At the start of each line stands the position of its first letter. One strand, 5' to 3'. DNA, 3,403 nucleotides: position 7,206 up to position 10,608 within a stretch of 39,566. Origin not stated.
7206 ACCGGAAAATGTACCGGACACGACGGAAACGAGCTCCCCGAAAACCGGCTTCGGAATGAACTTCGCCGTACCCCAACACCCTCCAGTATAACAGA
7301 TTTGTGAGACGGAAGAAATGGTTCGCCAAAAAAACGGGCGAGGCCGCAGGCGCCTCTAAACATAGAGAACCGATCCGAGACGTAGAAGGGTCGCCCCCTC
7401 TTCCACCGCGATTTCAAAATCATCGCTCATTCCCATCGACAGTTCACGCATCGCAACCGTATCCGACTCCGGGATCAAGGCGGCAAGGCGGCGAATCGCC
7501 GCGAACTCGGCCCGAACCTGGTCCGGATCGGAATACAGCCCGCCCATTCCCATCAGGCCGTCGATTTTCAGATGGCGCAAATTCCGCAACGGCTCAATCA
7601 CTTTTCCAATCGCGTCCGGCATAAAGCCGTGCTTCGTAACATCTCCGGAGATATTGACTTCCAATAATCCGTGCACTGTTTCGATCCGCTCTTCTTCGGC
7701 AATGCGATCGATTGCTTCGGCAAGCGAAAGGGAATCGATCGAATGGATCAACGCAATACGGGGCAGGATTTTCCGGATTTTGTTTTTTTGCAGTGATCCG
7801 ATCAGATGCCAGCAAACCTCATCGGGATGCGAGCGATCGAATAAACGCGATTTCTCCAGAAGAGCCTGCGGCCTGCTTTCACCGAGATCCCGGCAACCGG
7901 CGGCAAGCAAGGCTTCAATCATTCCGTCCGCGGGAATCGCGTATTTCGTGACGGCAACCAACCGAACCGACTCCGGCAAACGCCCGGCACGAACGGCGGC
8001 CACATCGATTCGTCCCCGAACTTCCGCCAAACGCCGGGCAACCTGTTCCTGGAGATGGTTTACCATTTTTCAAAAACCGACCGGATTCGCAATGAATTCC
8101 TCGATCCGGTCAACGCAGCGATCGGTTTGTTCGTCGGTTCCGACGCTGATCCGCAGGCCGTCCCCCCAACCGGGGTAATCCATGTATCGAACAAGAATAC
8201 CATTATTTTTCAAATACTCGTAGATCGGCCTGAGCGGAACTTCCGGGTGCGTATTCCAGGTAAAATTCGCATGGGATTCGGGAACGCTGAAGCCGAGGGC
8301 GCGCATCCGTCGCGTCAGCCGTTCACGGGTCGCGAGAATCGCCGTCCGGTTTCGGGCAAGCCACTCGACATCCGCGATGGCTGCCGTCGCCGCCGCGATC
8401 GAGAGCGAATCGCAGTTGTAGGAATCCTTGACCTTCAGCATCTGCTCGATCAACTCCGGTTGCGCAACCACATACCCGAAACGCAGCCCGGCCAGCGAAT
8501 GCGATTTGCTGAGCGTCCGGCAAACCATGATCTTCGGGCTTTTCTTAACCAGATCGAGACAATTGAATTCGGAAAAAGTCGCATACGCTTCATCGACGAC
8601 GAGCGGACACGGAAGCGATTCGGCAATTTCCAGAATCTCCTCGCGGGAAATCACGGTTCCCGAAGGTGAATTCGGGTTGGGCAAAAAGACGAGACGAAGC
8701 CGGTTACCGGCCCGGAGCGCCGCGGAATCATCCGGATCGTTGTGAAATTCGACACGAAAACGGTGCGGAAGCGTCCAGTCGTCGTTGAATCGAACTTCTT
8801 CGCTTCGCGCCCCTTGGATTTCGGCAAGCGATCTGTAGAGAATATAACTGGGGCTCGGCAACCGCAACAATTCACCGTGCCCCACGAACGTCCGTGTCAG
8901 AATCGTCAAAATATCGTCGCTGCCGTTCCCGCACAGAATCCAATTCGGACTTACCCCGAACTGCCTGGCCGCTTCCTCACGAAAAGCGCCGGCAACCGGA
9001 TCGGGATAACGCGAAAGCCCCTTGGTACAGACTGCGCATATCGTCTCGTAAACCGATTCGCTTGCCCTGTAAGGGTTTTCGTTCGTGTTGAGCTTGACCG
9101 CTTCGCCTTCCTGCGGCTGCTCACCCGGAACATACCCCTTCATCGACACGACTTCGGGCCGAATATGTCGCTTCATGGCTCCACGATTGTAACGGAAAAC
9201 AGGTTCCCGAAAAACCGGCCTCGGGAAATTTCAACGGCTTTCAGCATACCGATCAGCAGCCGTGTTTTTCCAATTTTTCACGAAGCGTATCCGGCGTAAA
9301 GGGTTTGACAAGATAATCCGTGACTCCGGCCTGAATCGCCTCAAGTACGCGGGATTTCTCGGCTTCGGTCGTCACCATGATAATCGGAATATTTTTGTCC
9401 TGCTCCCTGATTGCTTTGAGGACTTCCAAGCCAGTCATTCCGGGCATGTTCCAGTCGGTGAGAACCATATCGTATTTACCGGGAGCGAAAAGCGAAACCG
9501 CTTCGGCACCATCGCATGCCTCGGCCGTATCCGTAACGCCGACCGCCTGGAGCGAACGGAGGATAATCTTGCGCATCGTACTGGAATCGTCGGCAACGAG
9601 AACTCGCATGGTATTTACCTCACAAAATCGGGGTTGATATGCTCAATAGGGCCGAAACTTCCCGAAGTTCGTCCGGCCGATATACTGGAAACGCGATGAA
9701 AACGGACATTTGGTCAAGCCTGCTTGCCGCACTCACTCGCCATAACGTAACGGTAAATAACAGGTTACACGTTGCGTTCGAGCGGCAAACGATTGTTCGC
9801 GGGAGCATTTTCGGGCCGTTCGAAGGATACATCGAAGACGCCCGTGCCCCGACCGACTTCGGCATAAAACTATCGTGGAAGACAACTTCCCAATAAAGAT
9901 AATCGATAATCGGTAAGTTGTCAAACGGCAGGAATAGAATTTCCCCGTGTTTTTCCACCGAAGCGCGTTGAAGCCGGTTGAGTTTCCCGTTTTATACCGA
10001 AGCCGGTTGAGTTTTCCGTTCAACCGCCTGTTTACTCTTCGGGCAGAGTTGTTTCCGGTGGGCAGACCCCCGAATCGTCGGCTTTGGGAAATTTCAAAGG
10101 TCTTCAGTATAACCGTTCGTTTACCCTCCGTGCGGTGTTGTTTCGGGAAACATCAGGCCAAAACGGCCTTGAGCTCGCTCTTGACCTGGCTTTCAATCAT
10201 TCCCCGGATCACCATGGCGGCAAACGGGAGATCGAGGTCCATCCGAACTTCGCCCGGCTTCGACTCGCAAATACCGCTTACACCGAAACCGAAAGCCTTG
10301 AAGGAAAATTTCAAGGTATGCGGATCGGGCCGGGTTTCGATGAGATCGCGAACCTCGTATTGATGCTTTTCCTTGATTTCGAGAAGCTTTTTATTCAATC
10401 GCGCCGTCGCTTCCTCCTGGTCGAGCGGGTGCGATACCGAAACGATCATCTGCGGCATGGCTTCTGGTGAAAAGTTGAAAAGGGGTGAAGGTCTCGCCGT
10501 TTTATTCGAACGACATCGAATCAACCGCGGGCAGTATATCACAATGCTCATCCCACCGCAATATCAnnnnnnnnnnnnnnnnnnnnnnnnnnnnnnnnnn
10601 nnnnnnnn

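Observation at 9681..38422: Family A: 149-216-nt TA-flanked inverted-repeat elements filling intergenic spacers (6 full copies in 39.6 kb)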

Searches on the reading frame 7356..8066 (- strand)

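Call 44: search_protein_families(library=pfam, max_evalue=0.01, proteins=[window:7356-8066:-])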
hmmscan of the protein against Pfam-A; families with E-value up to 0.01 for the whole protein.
window:7356-8066:- (236 aa): 1 family
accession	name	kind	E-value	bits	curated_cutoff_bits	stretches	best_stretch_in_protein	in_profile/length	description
PF01168.26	Ala_racemase_N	-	2.6e-15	57.2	24.1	1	30-235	17-216/220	Alanine racemase, N-terminal domain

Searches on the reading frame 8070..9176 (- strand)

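Call 10: search_protein_families(library=pfam, proteins=[window:8070-9176:-])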
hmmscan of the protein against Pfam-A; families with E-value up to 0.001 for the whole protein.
window:8070-9176:- (368 aa): 1 family
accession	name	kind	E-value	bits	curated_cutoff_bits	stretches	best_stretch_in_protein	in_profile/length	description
PF00155.27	Aminotran_1_2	-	8.5e-50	170.4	19.7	1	27-358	4-361/361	Aminotransferase class I and II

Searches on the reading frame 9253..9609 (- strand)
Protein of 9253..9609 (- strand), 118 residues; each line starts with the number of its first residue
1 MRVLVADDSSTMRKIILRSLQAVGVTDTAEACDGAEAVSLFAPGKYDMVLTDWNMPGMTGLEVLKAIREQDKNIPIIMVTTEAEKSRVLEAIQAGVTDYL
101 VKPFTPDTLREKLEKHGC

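Call 10: search_protein_families(library=pfam, proteins=[window:9253-9609:-])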
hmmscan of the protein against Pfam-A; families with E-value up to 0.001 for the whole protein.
window:9253-9609:- (118 aa): 1 family
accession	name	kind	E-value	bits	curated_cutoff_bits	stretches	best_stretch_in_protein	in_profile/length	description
PF00072.30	Response_reg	-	2.3e-32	111.9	30.2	1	3-113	1-110/111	Response regulator receiver domain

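Call 40: find_encoding_contigs(protein=window:9253-9609:-, flank=3000, max_places=10)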
Protein window:9253-9609:- (118 aa): 3 contigs read that carry it; 3 places shown.
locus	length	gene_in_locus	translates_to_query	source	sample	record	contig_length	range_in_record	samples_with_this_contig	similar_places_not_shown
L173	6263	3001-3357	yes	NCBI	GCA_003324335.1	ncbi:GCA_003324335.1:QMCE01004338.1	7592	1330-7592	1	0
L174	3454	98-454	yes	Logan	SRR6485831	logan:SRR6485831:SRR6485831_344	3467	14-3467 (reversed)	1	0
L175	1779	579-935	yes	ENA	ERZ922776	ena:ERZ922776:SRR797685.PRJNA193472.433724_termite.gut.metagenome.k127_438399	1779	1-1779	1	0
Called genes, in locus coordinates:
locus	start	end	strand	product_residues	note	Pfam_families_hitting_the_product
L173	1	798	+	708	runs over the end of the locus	?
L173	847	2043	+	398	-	PF00266:Aminotran_5, PF01212:Beta_elim_lyase (weak)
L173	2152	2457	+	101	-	PF09650:PHA_gran_rgn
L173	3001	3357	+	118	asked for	PF00072:Response_reg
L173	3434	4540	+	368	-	PF00155:Aminotran_1_2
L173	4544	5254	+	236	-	PF01168:Ala_racemase_N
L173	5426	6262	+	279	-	?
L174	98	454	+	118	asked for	PF00072:Response_reg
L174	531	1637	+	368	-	PF00155:Aminotran_1_2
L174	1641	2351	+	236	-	PF01168:Ala_racemase_N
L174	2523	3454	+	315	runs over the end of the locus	?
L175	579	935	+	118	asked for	PF00072:Response_reg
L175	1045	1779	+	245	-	?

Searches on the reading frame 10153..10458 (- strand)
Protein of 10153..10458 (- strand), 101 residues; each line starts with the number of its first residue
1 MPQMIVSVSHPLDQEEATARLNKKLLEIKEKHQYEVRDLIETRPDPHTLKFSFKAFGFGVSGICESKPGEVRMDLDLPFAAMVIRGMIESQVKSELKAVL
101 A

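Call 44: search_protein_families(library=pfam, max_evalue=0.01, proteins=[window:10153-10458:-])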
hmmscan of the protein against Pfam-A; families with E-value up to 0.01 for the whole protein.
window:10153-10458:- (101 aa): 1 family
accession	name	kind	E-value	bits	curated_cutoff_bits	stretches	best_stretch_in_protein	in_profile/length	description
PF09650.15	PHA_gran_rgn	-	3.2e-11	43.8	26.6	1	6-100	3-87/87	Putative polyhydroxyalkanoic acid system protein (PHA_gran_rgn)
